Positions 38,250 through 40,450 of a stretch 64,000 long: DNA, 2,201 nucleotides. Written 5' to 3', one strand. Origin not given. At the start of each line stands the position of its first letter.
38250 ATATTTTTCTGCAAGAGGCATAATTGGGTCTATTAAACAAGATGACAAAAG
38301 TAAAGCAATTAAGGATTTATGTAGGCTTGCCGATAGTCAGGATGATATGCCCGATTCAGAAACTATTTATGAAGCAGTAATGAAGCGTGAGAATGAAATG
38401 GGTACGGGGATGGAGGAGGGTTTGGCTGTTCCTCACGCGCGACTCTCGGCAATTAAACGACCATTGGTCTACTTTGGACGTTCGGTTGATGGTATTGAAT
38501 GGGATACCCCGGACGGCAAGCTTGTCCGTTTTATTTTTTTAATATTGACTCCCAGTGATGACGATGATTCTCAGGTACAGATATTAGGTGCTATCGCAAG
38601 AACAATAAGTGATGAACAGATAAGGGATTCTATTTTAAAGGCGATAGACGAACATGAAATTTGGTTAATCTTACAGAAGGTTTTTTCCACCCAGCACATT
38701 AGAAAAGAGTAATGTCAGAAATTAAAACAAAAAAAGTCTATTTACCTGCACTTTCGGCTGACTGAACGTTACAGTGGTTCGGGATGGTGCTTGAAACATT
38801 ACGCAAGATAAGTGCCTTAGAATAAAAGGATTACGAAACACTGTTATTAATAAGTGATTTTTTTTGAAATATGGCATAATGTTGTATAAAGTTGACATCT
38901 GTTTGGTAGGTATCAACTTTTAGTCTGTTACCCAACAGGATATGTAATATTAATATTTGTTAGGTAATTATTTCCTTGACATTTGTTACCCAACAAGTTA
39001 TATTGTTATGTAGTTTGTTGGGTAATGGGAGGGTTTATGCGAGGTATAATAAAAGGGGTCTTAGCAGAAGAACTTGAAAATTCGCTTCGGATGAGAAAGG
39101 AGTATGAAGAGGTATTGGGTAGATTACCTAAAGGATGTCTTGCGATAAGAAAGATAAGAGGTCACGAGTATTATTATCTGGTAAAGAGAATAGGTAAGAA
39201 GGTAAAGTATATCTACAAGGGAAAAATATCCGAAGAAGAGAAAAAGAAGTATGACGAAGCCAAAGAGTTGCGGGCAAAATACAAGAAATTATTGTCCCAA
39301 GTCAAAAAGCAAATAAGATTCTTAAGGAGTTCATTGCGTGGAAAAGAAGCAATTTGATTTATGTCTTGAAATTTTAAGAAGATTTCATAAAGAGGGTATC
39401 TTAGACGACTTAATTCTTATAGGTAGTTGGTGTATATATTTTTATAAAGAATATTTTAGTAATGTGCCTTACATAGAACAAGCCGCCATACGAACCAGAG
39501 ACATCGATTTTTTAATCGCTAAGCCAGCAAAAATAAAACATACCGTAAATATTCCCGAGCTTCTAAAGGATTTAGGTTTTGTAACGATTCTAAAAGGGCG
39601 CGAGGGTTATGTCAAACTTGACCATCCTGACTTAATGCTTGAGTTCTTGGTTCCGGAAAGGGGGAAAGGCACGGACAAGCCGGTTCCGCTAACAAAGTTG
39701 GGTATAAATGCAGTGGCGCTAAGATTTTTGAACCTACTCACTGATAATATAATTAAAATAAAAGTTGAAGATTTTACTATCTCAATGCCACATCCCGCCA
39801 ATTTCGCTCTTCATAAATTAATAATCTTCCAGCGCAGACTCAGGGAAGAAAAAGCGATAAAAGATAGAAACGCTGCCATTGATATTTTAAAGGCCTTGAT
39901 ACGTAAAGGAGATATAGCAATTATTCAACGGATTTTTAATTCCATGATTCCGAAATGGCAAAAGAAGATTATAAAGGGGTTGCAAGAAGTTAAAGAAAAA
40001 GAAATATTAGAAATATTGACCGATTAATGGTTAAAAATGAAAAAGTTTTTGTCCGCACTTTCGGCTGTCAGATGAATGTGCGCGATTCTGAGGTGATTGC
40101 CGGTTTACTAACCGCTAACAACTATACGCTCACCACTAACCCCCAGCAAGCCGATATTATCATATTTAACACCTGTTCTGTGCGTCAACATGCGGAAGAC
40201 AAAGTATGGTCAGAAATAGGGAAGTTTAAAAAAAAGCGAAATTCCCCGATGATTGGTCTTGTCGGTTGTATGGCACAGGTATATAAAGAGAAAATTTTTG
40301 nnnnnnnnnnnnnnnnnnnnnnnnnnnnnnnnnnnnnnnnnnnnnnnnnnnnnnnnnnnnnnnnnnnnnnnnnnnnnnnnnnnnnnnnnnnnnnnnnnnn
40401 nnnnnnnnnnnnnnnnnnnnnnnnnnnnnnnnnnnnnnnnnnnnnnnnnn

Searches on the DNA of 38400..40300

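Call 84: search_rna_families(source=window, start=38400, end=40300, threshold=evalue, max_evalue=0.1)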
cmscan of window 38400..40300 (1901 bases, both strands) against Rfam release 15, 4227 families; matches with E-value up to 0.1: 0.
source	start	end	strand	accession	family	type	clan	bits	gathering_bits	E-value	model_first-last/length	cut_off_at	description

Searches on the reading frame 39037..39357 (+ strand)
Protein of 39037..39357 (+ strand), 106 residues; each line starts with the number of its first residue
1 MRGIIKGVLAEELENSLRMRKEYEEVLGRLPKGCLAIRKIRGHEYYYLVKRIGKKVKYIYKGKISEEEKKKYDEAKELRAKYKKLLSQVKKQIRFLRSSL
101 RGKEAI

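Call 3: search_protein_families(library=pfam, proteins=[window:39037-39357:+], max_evalue=1)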
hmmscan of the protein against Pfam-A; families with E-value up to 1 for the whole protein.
window:39037-39357:+ (106 aa): 2 families
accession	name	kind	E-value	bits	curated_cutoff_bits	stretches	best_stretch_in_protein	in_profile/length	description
PF04136.21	COG3_N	-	0.013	15.8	27.9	1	9-94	61-138/147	Conserved oligomeric Golgi complex subunit 3, N-terminal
PF11690.13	DUF3287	-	0.073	13.4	27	1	46-101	35-93/121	Protein of unknown function (DUF3287)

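Call 4: search_protein_families(library=ncbifam, proteins=[window:39037-39357:+], max_evalue=1)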
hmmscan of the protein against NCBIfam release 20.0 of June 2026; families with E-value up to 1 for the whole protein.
window:39037-39357:+ (106 aa): 1 family
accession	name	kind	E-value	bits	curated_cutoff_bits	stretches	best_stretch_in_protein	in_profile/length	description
NF005607.0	PRK07353.1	equivalog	0.074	12.8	131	1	48-92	45-87/155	F0F1 ATP synthase subunit B'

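Call 5: search_protein_families(library=padloc, proteins=[window:39037-39357:+], max_evalue=1)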
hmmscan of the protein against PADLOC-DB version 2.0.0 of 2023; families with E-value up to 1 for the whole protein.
window:39037-39357:+ (106 aa): 0 families

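Call 16: search_solved_structures(query=window:39037-39357:+, max_evalue=10)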
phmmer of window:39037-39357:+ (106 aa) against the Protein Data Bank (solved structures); distinct sequences matched with E-value up to 10: 5.
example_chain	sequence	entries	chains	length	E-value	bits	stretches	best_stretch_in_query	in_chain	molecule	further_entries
4v8p_AE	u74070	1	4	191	0.16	15.7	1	43-103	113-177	RPL6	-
7vty_A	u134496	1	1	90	0.53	14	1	59-91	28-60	de novo designed protein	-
6qld_Y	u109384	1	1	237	7.8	10.2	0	52-91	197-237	Inner kinetochore subunit NKP1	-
6nuw_G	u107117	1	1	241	9.4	10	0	52-91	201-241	Inner kinetochore subunit NKP1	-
10dq_Y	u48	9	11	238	9.9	9.9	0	52-91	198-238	Inner kinetochore subunit NKP1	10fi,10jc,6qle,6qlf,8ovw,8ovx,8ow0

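Call 18: find_homologous_proteins(query=window:39037-39357:+)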
Query window:39037-39357:+ (106 aa): 826 proteins with E <= 0.001 among 855 candidates; the best 120 are listed.
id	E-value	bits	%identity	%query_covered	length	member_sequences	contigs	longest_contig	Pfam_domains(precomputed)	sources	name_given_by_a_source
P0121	2.9e-53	196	93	100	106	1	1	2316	PF20586.4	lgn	-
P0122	6.7e-53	195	92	100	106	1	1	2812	PF20586.4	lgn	-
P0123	1.1e-52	194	93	100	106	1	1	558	PF20586.4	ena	-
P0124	1.1e-52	194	92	100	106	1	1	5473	PF20586.4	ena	-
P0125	1.3e-52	194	92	100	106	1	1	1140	PF20586.4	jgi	-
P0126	1.5e-52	194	92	100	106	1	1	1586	PF20586.4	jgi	jgi:hypothetical protein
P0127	2.6e-52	193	91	100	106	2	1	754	PF20586.4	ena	-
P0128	3.5e-52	193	91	100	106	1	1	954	PF20586.4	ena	-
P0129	3.6e-52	192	92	100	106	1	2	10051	PF20586.4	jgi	jgi:ABC-type phosphate transport system auxiliary subunit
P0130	4.4e-52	192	90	100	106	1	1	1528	PF20586.4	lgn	-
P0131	6.4e-52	192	92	100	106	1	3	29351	PF20586.4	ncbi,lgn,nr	ncbi:MAG: hypothetical protein HZB36_08530 [Candidatus Omnitrophica bacterium]|nr:hypothetical prote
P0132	8.0e-52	191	92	100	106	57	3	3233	PF20586.4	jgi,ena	-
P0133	9.1e-52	191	92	100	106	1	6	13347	PF20586.4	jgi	jgi:ABC-type phosphate transport system auxiliary subunit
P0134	1.6e-51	190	91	100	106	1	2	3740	PF20586.4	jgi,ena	-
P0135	2.5e-51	190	92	100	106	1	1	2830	PF20586.4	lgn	-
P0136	2.6e-51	190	90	100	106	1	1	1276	PF20586.4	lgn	-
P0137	2.8e-51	190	92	100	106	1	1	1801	PF20586.4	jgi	jgi:hypothetical protein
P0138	2.8e-51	190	90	100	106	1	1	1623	PF20586.4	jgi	-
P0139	3.0e-51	190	91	100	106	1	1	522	PF20586.4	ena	-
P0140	5.1e-51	189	89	100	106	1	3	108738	PF20586.4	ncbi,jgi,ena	-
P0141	7.0e-51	188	90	100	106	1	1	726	PF20586.4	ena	-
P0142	7.8e-51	188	91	100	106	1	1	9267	PF20586.4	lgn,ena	-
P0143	8.6e-51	188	91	100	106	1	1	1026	PF20586.4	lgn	-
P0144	1.1e-50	188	90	100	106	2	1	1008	PF20586.4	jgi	-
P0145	2.8e-50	186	88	100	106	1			PF20586.4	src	-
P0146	2.9e-50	186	90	100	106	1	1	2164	PF20586.4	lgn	-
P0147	4.5e-50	186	89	100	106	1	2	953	PF20586.4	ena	-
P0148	5.1e-50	186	89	100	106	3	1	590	PF20586.4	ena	-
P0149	6.3e-50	185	90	100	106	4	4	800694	PF20586.4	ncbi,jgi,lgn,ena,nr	ncbi:MAG TPA: hypothetical protein PLF03_05875 [Candidatus Omnitrophota bacterium]|nr:hypothetical p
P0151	7.9e-50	185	88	100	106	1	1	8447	PF20586.4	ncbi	-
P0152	8.6e-50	185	88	100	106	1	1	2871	PF20586.4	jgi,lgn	-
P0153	9.9e-50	185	88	100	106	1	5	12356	PF20586.4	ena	-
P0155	1.6e-49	184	87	100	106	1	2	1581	PF20586.4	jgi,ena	-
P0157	2.7e-49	183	85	100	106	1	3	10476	PF20586.4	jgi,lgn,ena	-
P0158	6.1e-49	182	88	100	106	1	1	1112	PF20586.4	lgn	-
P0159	7.3e-49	182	86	100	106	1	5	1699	PF20586.4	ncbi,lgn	-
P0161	1.0e-48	181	86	100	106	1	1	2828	PF20586.4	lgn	-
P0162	1.1e-48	181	87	100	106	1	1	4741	PF20586.4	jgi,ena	-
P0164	1.4e-48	181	86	100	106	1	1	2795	PF20586.4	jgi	jgi:hypothetical protein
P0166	2.7e-48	180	83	100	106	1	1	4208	PF20586.4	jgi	-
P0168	3.9e-48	180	86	100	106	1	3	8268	PF20586.4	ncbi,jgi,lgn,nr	ncbi:MAG: hypothetical protein FJZ15_03815 [Candidatus Omnitrophica bacterium]|nr:hypothetical prote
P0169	3.9e-48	180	85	100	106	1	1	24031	PF20586.4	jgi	-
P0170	5.0e-48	179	87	100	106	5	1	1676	PF20586.4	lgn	-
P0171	5.5e-48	179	85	100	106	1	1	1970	PF20586.4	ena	-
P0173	6.8e-48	179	85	100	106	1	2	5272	PF20586.4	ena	-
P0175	8.9e-48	178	85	100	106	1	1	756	PF20586.4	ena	-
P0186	1.4e-47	178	83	100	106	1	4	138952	PF20586.4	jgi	jgi:ABC-type phosphate transport system auxiliary subunit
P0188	2.7e-47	177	86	100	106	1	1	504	PF20586.4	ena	-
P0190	3.3e-47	177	84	100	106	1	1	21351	PF20586.4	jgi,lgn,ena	-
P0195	5.0e-47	176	83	100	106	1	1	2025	PF20586.4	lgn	-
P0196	5.4e-47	176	83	100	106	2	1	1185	PF20586.4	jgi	-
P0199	6.9e-47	176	84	100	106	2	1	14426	PF20586.4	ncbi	-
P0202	8.1e-47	175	85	100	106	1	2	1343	PF20586.4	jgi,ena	-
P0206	9.5e-47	175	83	100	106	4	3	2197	PF20586.4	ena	-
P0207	1.0e-46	175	82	100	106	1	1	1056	PF20586.4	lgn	-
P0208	1.1e-46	175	84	100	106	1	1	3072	PF20586.4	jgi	jgi:hypothetical protein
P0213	1.6e-46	174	80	100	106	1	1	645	PF20586.4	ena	-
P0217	2.0e-46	174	80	100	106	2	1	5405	PF20586.4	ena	-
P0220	2.1e-46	174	83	100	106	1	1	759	PF20586.4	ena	-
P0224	2.2e-46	174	85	100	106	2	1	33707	PF20586.4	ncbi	ncbi:MAG: hypothetical protein ABIH18_00600 [Candidatus Omnitrophota bacterium]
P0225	2.3e-46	174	81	100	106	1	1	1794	PF20586.4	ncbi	-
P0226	2.3e-46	174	81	100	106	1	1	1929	PF20586.4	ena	-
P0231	3.1e-46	173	86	100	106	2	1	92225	PF20586.4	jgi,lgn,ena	-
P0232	3.2e-46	173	79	100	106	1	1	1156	PF20586.4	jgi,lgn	-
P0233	3.2e-46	173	84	100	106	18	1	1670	PF20586.4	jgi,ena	-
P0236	3.4e-46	173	81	100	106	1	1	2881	PF20586.4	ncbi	-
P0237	4.3e-46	173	81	100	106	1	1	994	PF20586.4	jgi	-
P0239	5.0e-46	173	81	100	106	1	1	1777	PF20586.4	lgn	-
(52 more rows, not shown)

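Call 23: search_protein_families(library=pfam, alignment_id=A3, max_evalue=10)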
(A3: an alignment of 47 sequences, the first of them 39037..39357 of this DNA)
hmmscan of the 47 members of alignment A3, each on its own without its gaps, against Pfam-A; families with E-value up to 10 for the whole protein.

A. member 1, window:39037-39357:+ (106 aa): 2 families
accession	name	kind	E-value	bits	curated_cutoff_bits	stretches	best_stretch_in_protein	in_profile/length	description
PF04136.21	COG3_N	-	0.013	15.8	27.9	1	9-94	61-138/147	Conserved oligomeric Golgi complex subunit 3, N-terminal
PF11690.13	DUF3287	-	0.073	13.4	27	1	46-101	35-93/121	Protein of unknown function (DUF3287)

B. families by the number of members that match (of 47 scanned): 28 families (the first 25 are shown)
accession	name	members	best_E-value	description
PF04136.21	COG3_N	37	0.00023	Conserved oligomeric Golgi complex subunit 3, N-terminal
PF18660.6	Tsi6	20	0.0019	Tsi6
PF01778.22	Ribosomal_L28e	19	0.019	Ribosomal L28e protein family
PF11690.13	DUF3287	15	0.018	Protein of unknown function (DUF3287)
PF19312.4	NtrY_N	9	0.016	NtrY N-terminal region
PF10444.14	Nbl1_Borealin_N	6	0.015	Nbl1 / Borealin N terminal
PF25006.1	DUF7783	3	0.0011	Domain of unknown function (DUF7783)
PF02413.22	Caudo_TAP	3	0.016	Caudovirales tail fibre assembly protein, lambda gpK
PF16902.11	FokI_D3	3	0.054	FokI, D3 domain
PF17944.6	Arg_decarbox_C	3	0.099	Arginine decarboxylase C-terminal helical extension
PF17209.9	Hfq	2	0.028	Hfq protein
PF19191.5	HEF_HK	2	0.045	HEF_HK domain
PF13356.12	Arm-DNA-bind_3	2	0.079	Arm DNA-binding domain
PF11155.13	DUF2935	2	0.14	Domain of unknown function (DUF2935)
PF15823.10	UPF0524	2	0.17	UPF0524 of C3orf70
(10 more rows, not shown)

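Call 36: search_protein_representatives(alignment_id=A3)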
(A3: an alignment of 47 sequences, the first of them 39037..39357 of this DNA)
Query: 47 sequences, 106 profile positions. Proteins with E-value up to 0.001 (for the whole library): 443; up to 1e-10: 113; up to 1e-30: 9. The best 150 are listed.
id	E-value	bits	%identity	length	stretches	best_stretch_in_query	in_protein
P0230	2.8e-54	198.1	-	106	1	1-106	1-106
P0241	4.0e-38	146.1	-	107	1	2-106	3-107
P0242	8.0e-38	145.2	-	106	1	1-106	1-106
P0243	1.4e-36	141.2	-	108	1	4-104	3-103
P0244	1.4e-36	141.2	-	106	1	1-106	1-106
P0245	3.2e-36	140.1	-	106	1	1-106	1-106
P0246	4.9e-36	139.4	-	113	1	1-81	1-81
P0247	7.6e-32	126.0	-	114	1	4-103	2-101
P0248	7.8e-31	122.7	-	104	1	5-106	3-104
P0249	4.3e-30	120.3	-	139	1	1-75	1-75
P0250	1.6e-29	118.5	-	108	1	4-104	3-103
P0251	2.4e-29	118.0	-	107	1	4-104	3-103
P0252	3.4e-29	117.5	-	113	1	5-101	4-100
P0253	1.7e-28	115.2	-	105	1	4-105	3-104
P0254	2.1e-28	114.9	-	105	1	5-106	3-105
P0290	7.7e-17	77.7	-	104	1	4-103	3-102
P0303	1.1e-14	70.8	-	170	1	6-100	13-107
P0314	1.7e-13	67.0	-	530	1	20-98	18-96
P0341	2.3e-11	60.2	-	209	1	4-102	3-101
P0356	1.5e-10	57.5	-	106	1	3-103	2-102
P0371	1.4e-09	54.4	-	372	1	20-101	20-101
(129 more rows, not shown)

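Call 37: search_protein_families(library=pfam, proteins=[P0314, P0371, P0341, P0303, P0241, P0290, P0356], max_evalue=0.01)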
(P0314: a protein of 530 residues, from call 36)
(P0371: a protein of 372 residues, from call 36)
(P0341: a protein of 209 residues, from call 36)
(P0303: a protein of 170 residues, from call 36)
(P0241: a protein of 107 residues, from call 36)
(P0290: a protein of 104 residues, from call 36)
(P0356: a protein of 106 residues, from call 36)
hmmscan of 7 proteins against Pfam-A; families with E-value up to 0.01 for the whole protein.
P0314 (530 aa): 5 families
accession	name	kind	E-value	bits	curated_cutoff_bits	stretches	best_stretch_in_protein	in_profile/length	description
PF13377.12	Peripla_BP_3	-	5.2e-29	101.9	26.5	1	251-419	3-167/167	Periplasmic binding protein-like domain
PF12833.13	HTH_18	-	2.6e-19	69.7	33.6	1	450-526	2-78/80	Helix-turn-helix domain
PF00165.29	HTH_AraC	-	3.4e-13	49.8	26.6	2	488-526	1-41/42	Bacterial regulatory helix-turn-helix proteins, AraC family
PF01381.28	HTH_3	-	0.0056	17.1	23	0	441-467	7-33/55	Helix-turn-helix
PF13545.12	HTH_Crp_2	-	0.0074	16.7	27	0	439-465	18-44/70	Crp-like helix-turn-helix domain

P0371 (372 aa): 3 families
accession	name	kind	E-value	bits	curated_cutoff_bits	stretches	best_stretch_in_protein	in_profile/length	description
PF12833.13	HTH_18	-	5.2e-20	72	33.6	1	288-365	1-78/80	Helix-turn-helix domain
PF00165.29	HTH_AraC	-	7e-16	58.4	26.6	2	327-365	1-41/42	Bacterial regulatory helix-turn-helix proteins, AraC family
PF13377.12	Peripla_BP_3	-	1.1e-06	29.3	26.5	1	207-258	117-167/167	Periplasmic binding protein-like domain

P0341 (209 aa): 4 families
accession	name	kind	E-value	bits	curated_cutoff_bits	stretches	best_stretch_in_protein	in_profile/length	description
PF01909.29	NTP_transf_2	-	1.9e-17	63.9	21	1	121-208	1-92/93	Nucleotidyltransferase domain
PF18765.7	Polbeta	-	1.6e-13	51.1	26.9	1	125-206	4-84/93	Polymerase beta, Nucleotidyltransferase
PF22600.2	MTPAP-like_central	-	0.0003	21.3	27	1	101-171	13-71/139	Poly(A) RNA polymerase, mitochondrial-like, central palm domain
PF14792.12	DNA_pol_B_palm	-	0.0072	17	25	0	115-164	8-53/113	DNA polymerase beta palm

P0303 (170 aa): 0 families

P0241 (107 aa): 0 families

P0290 (104 aa): 1 family
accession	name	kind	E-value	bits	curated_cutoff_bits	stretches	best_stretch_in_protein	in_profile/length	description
PF20586.3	DUF6788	-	0.0099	16.5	27.2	0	44-90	51-94/103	Family of unknown function (DUF6788)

P0356 (106 aa): 0 families

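Call 38: predict_structure(alignment_id=A3)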
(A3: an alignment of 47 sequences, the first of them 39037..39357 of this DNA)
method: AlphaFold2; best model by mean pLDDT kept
length: 106 residues; sequences in the alignment: 47
mean_pLDDT: 89.1   pTM: 0.69
mean pLDDT of the five models: 89.1, 87.3, 84.8, 84.3, 79.5
residues with pLDDT >= 90: 55; 70-90: 45; 50-70: 5; < 50: 1
segments of 3 or more residues with pLDDT < 50: none
pLDDT, mean of each block of 10 residues (from residue 1): 82 96 94 87 88 88 87 92 97 94 66
secondary structure, 60 per line:
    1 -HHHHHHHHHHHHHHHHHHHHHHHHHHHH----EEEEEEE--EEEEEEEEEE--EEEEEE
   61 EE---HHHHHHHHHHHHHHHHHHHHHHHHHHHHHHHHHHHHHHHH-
elements in order: H2-29 E34-40 E43-52 E55-62 H66-105

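Call 42: fold_search(model_id=the predicted structure, library=pdb)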
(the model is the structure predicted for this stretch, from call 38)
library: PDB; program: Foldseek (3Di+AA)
matches with E <= 10: 525; with E <= 0.001: 0
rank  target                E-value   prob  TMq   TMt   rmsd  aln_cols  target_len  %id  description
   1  2zqm                  9.3e-02  0.84  0.40  0.37  10.9       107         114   13  Crystal structure of the prefoldin beta subunit from Thermococcus strain KS-1 (released 2008-08-26)
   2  2zdi_B                1.1e-01  0.72  0.34  0.34  11.2       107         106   10  Crystal structure of Prefoldin from Pyrococcus horikoshii OT3 (released 2008-02-05)
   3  3aei_A                2.2e-01  0.87  0.47  0.53   9.9       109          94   16  Crystal structure of the prefoldin beta2 subunit from Thermococcus strain KS-1 (released 2010-05-19)
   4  2zdi_A                2.4e-01  0.96  0.55  0.58  10.8       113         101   10  Crystal structure of Prefoldin from Pyrococcus horikoshii OT3 (released 2008-02-05)
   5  9f91_J                2.7e-01  0.51  0.26  0.37  10.6        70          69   18  Crystal structure of a designed Respiratory Syncytial Virus immunogen in complex with RSV90 fab (released 2025-05-21)
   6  9f91_I                2.9e-01  0.35  0.23  0.33  10.2        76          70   20  Crystal structure of a designed Respiratory Syncytial Virus immunogen in complex with RSV90 fab (released 2025-05-21)
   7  6nr8_4                4.0e-01  0.33  0.33  0.33  10.4       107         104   14  hTRiC-hPFD Class6 (released 2019-06-19)
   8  1fxk_A                4.2e-01  0.38  0.37  0.37  15.9       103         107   11  CRYSTAL STRUCTURE OF ARCHAEAL PREFOLDIN (GIMC). (released 2000-12-06)
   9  2ywq_A                4.2e-01  0.16  0.22  0.25  12.6        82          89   12  Crystal structure of Thermus thermophilus Protein Y N-terminal domain (released 2008-04-15)
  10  7u8o_H                4.2e-01  0.09  0.20  0.10  19.6       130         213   15  Structure of porcine V-ATPase with mEAK7 and SidK, Rotary state 2 (released 2022-07-06)
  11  2zdi_C                4.5e-01  0.21  0.33  0.24  14.0       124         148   14  Crystal structure of Prefoldin from Pyrococcus horikoshii OT3 (released 2008-02-05)
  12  9bra_7                5.4e-01  0.11  0.25  0.15  18.6       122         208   16  Intact V-ATPase State 2 and synaptophysin complex in mouse brain isolated synaptic vesicles (released 2024-06-19)
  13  9r2r_D                5.4e-01  0.10  0.18  0.16  16.9        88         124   14  De novo designed M7 protein fold (released 2025-05-14)
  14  1yyo_B                6.2e-01  0.20  0.22  0.14  10.2        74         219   15  Crystal structure of RNase III mutant E110K from Aquifex aeolicus complexed with double-stranded RNA at 2.9-Angstrom R (released 2005-11-22)
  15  2nwv                  6.6e-01  0.38  0.24  0.22  15.2        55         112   16  Crystal structure of XisI protein-like (YP_323822.1) from Anabaena Variabilis ATCC 29413 at 1.85 A resolution (released 2006-11-28)
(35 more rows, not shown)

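Call 73: search_protein_families(library=phrogs, proteins=[window:39037-39357:+], max_evalue=0.01)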
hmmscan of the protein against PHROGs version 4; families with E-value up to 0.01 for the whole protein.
window:39037-39357:+ (106 aa): 0 families
